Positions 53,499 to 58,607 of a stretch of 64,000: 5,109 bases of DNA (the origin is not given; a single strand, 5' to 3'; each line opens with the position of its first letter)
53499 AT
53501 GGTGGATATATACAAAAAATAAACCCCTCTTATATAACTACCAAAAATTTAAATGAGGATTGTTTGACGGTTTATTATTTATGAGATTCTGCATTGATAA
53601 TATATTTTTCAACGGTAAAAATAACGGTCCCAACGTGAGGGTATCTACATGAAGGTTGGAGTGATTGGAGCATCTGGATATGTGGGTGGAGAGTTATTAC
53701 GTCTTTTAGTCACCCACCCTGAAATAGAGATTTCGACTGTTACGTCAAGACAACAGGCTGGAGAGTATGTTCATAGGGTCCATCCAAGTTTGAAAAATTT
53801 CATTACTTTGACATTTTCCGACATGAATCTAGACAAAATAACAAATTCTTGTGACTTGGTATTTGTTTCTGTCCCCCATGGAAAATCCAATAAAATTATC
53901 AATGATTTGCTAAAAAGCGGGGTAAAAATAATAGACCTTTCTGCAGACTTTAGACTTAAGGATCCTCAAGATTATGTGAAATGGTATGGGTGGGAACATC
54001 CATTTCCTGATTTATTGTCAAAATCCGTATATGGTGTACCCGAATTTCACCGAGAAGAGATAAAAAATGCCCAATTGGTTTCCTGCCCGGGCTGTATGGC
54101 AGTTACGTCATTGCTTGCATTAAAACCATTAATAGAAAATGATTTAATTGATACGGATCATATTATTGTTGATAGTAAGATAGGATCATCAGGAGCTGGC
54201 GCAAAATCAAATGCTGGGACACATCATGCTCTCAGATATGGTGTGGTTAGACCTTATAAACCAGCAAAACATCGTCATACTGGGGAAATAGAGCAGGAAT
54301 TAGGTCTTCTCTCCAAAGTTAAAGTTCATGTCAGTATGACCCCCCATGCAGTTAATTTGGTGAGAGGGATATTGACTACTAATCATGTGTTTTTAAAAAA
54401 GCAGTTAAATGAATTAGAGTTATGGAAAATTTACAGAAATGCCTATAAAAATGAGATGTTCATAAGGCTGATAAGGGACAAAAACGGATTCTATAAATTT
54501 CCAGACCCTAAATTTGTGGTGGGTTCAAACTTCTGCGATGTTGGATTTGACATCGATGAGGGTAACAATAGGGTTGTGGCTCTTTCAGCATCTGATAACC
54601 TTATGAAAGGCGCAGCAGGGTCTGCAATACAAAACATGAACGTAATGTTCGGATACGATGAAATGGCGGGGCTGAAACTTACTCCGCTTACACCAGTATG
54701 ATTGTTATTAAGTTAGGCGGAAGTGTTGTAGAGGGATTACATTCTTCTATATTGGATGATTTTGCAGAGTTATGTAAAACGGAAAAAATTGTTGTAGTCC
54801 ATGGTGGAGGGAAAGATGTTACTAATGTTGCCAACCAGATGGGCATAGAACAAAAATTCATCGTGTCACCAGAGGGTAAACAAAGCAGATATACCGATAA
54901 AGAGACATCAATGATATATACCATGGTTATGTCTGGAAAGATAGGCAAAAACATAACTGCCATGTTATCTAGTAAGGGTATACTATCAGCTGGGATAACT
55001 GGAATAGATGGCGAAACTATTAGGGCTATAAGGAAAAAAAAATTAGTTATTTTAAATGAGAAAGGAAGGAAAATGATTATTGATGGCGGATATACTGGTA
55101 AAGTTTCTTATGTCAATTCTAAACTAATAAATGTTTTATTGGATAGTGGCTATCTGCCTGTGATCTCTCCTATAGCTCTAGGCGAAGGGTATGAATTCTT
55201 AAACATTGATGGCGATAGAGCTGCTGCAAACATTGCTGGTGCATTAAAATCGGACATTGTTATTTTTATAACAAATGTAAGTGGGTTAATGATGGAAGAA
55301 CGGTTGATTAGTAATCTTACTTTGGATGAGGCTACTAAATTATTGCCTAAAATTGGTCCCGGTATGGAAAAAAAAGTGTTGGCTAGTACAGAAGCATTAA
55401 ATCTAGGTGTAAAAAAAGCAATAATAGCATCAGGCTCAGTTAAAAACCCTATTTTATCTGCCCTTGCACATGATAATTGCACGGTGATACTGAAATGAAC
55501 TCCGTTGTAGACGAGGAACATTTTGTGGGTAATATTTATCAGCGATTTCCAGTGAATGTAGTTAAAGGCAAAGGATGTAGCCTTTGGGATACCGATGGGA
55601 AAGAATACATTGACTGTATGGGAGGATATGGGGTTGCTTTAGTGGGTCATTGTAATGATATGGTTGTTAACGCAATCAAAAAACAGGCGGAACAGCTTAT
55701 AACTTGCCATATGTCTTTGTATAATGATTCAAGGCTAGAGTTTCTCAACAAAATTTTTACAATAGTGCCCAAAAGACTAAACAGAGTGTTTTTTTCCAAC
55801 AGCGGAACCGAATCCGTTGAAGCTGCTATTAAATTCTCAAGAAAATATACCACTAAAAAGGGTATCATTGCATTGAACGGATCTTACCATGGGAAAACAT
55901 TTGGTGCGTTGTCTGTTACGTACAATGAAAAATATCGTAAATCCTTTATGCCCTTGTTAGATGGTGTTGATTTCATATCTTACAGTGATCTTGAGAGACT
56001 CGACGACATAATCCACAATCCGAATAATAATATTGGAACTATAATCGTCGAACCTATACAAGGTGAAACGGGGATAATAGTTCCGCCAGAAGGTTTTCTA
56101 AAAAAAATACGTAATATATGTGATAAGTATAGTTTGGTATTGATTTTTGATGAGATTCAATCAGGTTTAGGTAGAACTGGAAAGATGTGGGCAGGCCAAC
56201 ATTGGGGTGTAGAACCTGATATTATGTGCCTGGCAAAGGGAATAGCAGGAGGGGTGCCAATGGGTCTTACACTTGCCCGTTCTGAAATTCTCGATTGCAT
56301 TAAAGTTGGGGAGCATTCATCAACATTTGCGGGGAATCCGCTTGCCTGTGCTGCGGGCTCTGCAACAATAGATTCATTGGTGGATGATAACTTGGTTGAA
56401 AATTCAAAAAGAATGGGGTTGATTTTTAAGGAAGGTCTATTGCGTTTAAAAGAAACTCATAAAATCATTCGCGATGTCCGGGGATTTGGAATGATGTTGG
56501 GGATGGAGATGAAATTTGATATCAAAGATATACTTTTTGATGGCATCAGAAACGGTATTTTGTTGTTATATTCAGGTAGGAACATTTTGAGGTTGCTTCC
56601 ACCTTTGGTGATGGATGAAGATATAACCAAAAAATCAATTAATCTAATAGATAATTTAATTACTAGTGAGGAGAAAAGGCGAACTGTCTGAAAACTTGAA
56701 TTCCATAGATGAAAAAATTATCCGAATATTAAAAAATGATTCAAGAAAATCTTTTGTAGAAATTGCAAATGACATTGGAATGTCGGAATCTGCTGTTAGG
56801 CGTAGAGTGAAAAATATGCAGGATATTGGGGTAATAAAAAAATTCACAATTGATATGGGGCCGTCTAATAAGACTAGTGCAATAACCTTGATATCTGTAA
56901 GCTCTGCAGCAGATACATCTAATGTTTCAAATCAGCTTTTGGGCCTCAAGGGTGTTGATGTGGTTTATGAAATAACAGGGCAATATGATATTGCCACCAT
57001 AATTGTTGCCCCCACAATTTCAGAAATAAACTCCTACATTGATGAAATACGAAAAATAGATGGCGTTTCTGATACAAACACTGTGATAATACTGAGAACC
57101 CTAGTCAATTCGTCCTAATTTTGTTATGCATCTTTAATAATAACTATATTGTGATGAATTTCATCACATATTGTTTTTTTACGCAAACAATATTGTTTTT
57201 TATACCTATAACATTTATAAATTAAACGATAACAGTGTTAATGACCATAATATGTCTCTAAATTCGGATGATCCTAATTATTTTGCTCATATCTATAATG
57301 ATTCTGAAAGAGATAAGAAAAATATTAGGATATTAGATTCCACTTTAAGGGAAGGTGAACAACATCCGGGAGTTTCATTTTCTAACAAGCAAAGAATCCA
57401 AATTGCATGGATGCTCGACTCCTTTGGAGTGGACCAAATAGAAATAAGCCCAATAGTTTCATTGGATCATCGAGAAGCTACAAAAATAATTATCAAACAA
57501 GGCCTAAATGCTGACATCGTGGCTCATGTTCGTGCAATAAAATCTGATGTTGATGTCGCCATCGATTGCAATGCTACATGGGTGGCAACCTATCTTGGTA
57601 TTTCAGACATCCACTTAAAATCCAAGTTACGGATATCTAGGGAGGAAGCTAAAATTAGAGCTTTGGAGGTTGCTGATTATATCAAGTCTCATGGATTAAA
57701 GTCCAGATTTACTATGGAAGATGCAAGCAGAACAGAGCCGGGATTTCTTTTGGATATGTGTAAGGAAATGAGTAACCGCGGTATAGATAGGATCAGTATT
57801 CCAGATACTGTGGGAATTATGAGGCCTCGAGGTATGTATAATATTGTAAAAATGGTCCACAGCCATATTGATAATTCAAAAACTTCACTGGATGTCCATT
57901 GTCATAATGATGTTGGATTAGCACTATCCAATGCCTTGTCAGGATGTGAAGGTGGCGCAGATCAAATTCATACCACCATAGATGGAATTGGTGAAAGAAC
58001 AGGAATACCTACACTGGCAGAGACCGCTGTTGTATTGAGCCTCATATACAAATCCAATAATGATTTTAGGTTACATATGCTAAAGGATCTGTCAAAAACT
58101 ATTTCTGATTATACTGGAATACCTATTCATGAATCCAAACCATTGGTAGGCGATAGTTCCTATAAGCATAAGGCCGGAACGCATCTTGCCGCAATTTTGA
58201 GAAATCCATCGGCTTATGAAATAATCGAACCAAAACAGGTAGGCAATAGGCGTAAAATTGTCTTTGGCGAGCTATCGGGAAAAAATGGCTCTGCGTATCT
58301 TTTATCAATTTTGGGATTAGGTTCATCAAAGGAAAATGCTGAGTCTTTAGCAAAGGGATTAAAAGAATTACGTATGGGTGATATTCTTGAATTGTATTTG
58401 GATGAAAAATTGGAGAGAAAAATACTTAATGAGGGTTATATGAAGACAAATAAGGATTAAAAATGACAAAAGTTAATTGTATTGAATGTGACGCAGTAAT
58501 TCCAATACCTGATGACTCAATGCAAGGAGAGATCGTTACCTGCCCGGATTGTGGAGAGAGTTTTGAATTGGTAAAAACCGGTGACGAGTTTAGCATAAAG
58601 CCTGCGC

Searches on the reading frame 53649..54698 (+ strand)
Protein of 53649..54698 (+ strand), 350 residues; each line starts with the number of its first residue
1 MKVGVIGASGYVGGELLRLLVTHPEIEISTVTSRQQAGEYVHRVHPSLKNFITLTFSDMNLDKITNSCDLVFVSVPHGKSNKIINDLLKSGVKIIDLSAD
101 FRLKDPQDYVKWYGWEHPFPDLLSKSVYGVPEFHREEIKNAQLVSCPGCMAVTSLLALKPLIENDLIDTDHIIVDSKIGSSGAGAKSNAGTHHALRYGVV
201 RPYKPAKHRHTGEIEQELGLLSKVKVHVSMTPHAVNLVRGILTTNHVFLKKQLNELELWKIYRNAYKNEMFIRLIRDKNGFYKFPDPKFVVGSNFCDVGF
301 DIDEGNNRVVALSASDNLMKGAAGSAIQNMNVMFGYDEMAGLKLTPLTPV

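Call 3: search_protein_families(library=ncbifam, proteins=[window:53649-54698:+])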
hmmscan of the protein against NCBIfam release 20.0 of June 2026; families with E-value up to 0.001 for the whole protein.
window:53649-54698:+ (350 aa): 8 families
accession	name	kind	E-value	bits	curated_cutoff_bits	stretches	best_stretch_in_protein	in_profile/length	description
TIGR01850.1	argC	equivalog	7.9e-130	433.1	233.6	1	1-349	1-345/345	N-acetyl-gamma-glutamyl-phosphate reductase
TIGR01851.1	argC_other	equivalog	1.2e-22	80.6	229.85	1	63-335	45-309/310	N-acetyl-gamma-glutamyl-phosphate reductase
NF006416.0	PRK08664.1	subfamily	9.6e-19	67.8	232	1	1-334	4-344/350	aspartate-semialdehyde dehydrogenase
TIGR00978.1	asd_EA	equivalog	8.4e-18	64.5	301.2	1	1-334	1-341/342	aspartate-semialdehyde dehydrogenase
NF011456.0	PRK14874.1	equivalog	7.5e-15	54.8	223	1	1-104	5-103/346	aspartate-semialdehyde dehydrogenase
TIGR01296.1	asd_B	equivalog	3.1e-09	36.4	324.2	0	2-104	1-98/339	aspartate-semialdehyde dehydrogenase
NF005229.0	PRK06728.1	equivalog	2.7e-05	23.2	628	0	2-184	7-165/347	aspartate-semialdehyde dehydrogenase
NF005957.0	PRK08040.1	equivalog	0.00057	19.4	273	0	3-186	7-167/336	aspartate-semialdehyde dehydrogenase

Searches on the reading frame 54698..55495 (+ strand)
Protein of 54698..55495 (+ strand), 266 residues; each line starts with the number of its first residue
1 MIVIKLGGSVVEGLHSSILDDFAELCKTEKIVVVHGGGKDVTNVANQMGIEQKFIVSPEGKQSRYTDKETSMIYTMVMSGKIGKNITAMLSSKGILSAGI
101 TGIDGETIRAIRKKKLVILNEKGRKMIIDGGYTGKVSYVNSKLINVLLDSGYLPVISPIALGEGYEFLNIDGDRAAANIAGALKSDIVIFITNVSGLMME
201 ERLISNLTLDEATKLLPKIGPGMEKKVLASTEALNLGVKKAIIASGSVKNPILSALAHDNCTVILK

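Call 3: search_protein_families(library=ncbifam, proteins=[window:54698-55495:+])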
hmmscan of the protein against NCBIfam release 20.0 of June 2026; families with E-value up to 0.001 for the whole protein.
window:54698-55495:+ (266 aa): 12 families
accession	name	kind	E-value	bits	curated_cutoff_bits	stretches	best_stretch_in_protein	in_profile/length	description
NF010662.0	PRK14058.1-4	equivalog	1.5e-85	286.5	194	1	1-265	1-262/264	[LysW]-aminoadipate/[LysW]-glutamate kinase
NF010659.0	PRK14058.1-1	equivalog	3.1e-65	219.9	223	1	1-260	1-263/267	[LysW]-aminoadipate kinase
TIGR00761.1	argB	equivalog_domain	1.4e-54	185.1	151.3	1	1-243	1-231/231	acetylglutamate kinase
NF010661.0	PRK14058.1-3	equivalog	2.8e-51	174.3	251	1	2-262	3-269/283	acetylglutamate/acetylaminoadipate kinase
NF010660.0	PRK14058.1-2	equivalog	6.6e-35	121.1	241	1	1-244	1-240/249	[LysW]-aminoadipate/[LysW]-glutamate kinase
NF003641.0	PRK05279.1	equivalog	4.2e-18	65.4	344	1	2-254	28-277/441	amino-acid N-acetyltransferase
TIGR01890.1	N-Ac-Glu-synth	equivalog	1.3e-16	60.6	202.85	1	2-256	20-267/429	amino-acid N-acetyltransferase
NF003387.0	PRK04531.1-2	equivalog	6.9e-11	41.2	426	1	3-216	40-234/441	acetylglutamate kinase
NF040647.1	IPPK_Arch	equivalog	6.1e-09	35.5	120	1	2-260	1-253/259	isopentenyl phosphate kinase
TIGR00746.1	arcC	equivalog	4e-07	29.4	358.25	1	151-265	190-308/309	carbamate kinase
NF003386.0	PRK04531.1-1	equivalog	1.7e-06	27.3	417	1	31-209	74-232/442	acetylglutamate kinase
NF009008.0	PRK12354.1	subfamily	7.6e-05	22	361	0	170-251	203-288/308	carbamate kinase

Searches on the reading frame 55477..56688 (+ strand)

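Call 3: search_protein_families(library=ncbifam, proteins=[window:55477-56688:+])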
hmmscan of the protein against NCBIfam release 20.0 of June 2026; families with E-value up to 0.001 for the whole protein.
window:55477-56688:+ (404 aa): 70 families (the best 25 are shown)
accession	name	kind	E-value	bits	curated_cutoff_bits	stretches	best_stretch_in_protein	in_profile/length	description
TIGR00707.1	argD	subfamily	3.2e-123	411.3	410.05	1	19-395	4-380/381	acetylornithine/succinylornithine family transaminase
NF005993.0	PRK08117.1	subfamily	6.4e-113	377.6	574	2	183-399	205-431/433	aspartate aminotransferase family protein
NF004426.0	PRK05769.1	equivalog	7.6e-112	374.3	552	1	13-397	25-439/441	acetyl ornithine aminotransferase family protein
NF002325.0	PRK01278.1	subfamily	4.2e-110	368.1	372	1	17-399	6-390/395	acetylornithine transaminase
NF002874.0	PRK03244.1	equivalog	2.4e-107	359.2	457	1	18-398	19-395/399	acetylornithine transaminase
NF042418.1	LysJ_Th_th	equivalog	1.5e-106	356.6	700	1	13-385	7-375/386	[LysW]-aminoadipate semialdehyde transaminase LysJ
NF045491.1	LysJ_Sulfobales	equivalog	8.2e-102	341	700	1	20-401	6-383/386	[LysW]-aminoadipate semialdehyde/glutamate semialdehyde transaminase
NF002797.0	PRK02936.1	equivalog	1.2e-99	333.7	496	1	19-399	6-381/385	acetylornithine transaminase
NF053554.1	prodigi_MAP_PigE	equivalog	1.2e-96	324.9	850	1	29-351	405-733/837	prodigiosin MAP biosynthesis aminotransferase PigE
NF008570.0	PRK11522.1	equivalog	3.6e-96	322.6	612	1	34-348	79-403/464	putrescine aminotransferase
NF003468.0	PRK05093.1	subfamily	2.4e-94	316.3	522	1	19-395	18-399/405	acetylornithine/succinyldiaminopimelate transaminase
TIGR01885.1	Orn_aminotrans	equivalog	6.8e-93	311.6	378.4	1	11-395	6-401/402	ornithine--oxo-acid transaminase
TIGR03246.1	arg_catab_astC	subfamily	9.6e-91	304.7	609.95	1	19-389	12-387/397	acetylornithine/succinylornithine family transaminase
NF006228.0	PRK08360.1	equivalog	1.5e-89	300.7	608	2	183-401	202-430/443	aspartate aminotransferase family protein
NF003145.0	PRK04073.1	equivalog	7.5e-86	288.1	656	1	13-393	11-393/396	ornithine--oxo-acid transaminase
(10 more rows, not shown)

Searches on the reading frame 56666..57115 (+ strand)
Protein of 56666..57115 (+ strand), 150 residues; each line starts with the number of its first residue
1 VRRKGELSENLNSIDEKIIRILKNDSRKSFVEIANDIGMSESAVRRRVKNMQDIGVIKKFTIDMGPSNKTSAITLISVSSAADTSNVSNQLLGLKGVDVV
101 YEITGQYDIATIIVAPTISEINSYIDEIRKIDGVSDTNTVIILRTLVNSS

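Call 3: search_protein_families(library=ncbifam, proteins=[window:56666-57115:+])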
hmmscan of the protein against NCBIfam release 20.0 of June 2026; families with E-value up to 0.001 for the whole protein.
window:56666-57115:+ (150 aa): 9 families
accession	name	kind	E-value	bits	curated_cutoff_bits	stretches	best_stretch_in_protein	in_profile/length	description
NF040947.1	trans_reg_LysM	equivalog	6.6e-54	181.4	180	1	13-145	3-135/136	HTH-type transcriptional regulator LysM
NF040820.1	trans_reg_LrpA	equivalog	5e-17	62.1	250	1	13-145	4-139/141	HTH-type transcriptional regulator LrpA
NF008384.0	PRK11179.1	equivalog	2.6e-16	59.8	227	1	10-145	6-145/153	transcriptional regulator AsnC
NF053758.1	ChrTpTrnRegChrS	equivalog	7.6e-15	55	250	1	9-144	10-148/158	chromate efflux transcriptional regulator ChrS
NF041396.1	TranRegLrp_Halo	equivalog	6e-13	48.9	190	1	12-147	4-141/149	HTH-type transcriptional regulator Lrp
NF041395.1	TranRegLrpA1_Halo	equivalog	7.7e-13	48.7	250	1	12-139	4-134/142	HTH-type transcriptional regulator LrpA1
NF008370.0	PRK11169.1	equivalog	2.2e-09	37.2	233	1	5-145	6-152/164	leucine-responsive transcriptional regulator Lrp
NF040708.3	Siroheme_Dcarb_AhbA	equivalog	4.8e-06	26.4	140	1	27-142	16-132/144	siroheme decarboxylase subunit alpha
NF040707.3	Siroheme_Dcarb_AhbB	equivalog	2.3e-05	24.2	125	1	26-141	12-134/146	siroheme decarboxylase subunit beta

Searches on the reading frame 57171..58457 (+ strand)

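Call 3: search_protein_families(library=ncbifam, proteins=[window:57171-58457:+])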
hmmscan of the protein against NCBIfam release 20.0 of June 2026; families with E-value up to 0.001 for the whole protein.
window:57171-58457:+ (429 aa): 28 families (the best 25 are shown)
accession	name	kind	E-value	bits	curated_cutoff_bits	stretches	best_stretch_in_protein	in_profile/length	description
NF002085.0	PRK00915.1-2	subfamily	5e-118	395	517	1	46-402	8-362/504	2-isopropylmalate synthase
TIGR02146.1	LysS_fung_arch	equivalog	6.1e-107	357.8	413.55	1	54-398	1-343/344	homocitrate synthase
TIGR02090.1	LEU1_arch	subfamily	6.3e-104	348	484.75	1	52-401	1-348/363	isopropylmalate/citramalate/homocitrate synthases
NF041069.1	IPMS_Sufob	equivalog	4.5e-92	309.2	600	1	52-400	1-349/371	isopropylmalate synthase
TIGR02660.1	nifV_homocitr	equivalog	1.7e-80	271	462.9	1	52-399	2-347/365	homocitrate synthase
NF002086.0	PRK00915.1-3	equivalog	1.3e-77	261.4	532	1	48-400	3-365/516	2-isopropylmalate synthase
NF002088.0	PRK00915.1-5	equivalog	1.8e-76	257.7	697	1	50-400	2-362/514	2-isopropylmalate synthase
TIGR00973.1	leuA_bact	equivalog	4.6e-72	243.1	598.7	1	52-400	2-360/494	2-isopropylmalate synthase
NF002087.0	PRK00915.1-4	equivalog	3.7e-67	227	729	1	48-394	3-360/516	2-isopropylmalate synthase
NF002084.0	PRK00915.1-1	equivalog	4e-60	203.8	748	1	50-394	3-357/523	2-isopropylmalate synthase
TIGR00977.1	citramal_synth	equivalog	1.3e-50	172.2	450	1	52-399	2-364/526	citramalate synthase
NF042434.1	IPMS_Lepto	equivalog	1.5e-36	126.1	500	1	49-399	3-368/374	2-isopropylmalate synthase LeuA2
NF042433.1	CitmalDyn_Leptosp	equivalog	2.7e-36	125.2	950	1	49-390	5-354/514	(R)-citramalate synthase CimA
NF006049.0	PRK08195.1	subfamily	4.7e-18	65.3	229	1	48-280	4-236/344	4-hyroxy-2-oxovalerate/4-hydroxy-2-oxopentanoic acid aldolase,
TIGR03217.1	4OH_2_O_val_ald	equivalog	4.8e-17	62.1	286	1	50-283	1-234/334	4-hydroxy-2-oxovalerate aldolase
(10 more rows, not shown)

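Call 4: search_protein_families(library=pfam, proteins=[window:57171-58457:+])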
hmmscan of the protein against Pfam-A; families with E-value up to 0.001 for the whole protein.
window:57171-58457:+ (429 aa): 2 families
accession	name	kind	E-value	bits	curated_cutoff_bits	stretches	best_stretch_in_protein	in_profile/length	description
PF00682.25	HMGL-like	-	7.5e-69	232.5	29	1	52-310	2-259/260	HMGL-like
PF22617.1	HCS_D2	-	2.2e-16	60.4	27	1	326-400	2-77/82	Homocitrate synthase post-HMGL domain-like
